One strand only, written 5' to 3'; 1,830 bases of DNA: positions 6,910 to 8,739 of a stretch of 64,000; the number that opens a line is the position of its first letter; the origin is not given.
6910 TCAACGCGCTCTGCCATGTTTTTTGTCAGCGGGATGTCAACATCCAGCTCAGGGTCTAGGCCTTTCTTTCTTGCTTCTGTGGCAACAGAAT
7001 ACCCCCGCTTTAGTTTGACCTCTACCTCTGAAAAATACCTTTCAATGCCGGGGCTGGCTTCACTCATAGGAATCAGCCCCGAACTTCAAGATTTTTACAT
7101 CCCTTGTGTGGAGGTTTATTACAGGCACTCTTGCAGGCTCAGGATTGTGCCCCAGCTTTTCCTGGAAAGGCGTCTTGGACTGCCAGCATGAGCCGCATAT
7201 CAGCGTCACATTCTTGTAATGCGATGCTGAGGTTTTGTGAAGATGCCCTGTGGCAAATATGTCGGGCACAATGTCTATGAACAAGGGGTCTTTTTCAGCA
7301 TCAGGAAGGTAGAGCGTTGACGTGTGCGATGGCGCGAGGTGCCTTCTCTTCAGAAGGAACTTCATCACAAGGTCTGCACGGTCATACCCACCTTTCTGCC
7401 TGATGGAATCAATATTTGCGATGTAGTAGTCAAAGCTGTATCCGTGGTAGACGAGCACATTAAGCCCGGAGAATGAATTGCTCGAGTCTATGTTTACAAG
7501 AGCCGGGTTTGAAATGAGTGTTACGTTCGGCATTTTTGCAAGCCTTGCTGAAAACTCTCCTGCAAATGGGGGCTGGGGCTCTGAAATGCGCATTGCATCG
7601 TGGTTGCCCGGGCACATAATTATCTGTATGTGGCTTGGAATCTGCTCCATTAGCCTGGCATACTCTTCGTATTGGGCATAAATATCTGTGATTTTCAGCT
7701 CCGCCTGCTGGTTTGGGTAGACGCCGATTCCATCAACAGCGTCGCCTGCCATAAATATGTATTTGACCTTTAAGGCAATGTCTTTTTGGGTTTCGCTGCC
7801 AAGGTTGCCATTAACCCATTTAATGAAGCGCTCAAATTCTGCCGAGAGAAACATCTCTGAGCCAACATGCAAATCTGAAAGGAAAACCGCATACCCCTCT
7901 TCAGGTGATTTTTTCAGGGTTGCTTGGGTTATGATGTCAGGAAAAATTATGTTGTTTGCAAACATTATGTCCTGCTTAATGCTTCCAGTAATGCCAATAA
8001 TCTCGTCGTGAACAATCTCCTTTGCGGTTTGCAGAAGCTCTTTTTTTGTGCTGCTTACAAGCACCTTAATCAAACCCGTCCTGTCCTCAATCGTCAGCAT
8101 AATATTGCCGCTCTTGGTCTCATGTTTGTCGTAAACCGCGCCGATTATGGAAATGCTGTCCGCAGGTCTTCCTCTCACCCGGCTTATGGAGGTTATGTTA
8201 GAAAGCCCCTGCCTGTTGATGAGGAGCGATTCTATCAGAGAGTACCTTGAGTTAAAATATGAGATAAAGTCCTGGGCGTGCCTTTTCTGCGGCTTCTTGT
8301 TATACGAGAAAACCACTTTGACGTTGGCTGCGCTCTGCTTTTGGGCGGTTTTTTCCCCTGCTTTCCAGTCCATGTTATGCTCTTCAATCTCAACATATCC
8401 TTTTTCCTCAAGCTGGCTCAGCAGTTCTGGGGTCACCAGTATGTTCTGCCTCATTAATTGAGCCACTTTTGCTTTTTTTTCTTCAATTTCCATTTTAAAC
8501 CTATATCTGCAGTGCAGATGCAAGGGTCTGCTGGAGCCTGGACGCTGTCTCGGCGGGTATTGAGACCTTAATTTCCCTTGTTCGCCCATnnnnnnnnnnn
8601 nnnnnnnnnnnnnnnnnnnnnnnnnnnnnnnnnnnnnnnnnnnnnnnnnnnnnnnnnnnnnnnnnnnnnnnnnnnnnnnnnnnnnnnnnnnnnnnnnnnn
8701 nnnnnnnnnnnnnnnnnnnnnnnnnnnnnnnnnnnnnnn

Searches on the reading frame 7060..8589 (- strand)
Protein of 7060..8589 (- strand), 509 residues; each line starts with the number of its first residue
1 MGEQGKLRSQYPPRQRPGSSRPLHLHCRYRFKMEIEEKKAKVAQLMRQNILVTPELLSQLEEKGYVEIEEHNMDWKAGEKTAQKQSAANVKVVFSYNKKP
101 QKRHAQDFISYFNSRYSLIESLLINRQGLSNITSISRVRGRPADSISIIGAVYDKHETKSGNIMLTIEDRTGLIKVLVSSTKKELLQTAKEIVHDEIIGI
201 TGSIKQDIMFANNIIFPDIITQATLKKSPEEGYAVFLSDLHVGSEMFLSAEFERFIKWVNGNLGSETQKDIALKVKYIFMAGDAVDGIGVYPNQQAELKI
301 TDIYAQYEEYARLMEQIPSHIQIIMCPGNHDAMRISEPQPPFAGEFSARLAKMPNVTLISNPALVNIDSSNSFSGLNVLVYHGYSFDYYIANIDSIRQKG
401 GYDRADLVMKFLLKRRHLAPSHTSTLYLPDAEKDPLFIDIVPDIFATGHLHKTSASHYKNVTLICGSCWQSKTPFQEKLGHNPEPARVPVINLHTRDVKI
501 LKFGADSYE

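Call 65: search_protein_families(library=pfam, proteins=[window:7060-8589:-], max_evalue=0.00001)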
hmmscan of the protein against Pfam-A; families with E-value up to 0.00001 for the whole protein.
window:7060-8589:- (509 aa): 3 families
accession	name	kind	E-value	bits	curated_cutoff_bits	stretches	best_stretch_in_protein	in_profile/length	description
PF04042.21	DNA_pol_E_B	-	6e-12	45.9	29.1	1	235-449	2-203/210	DNA polymerase alpha/epsilon subunit B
PF00149.33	Metallophos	-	1.2e-10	42.6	21.5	1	235-452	4-190/191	Calcineurin-like phosphoesterase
PF01336.31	tRNA_anti-codon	-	3e-06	27.5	27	1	147-207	2-60/75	OB-fold nucleic acid binding domain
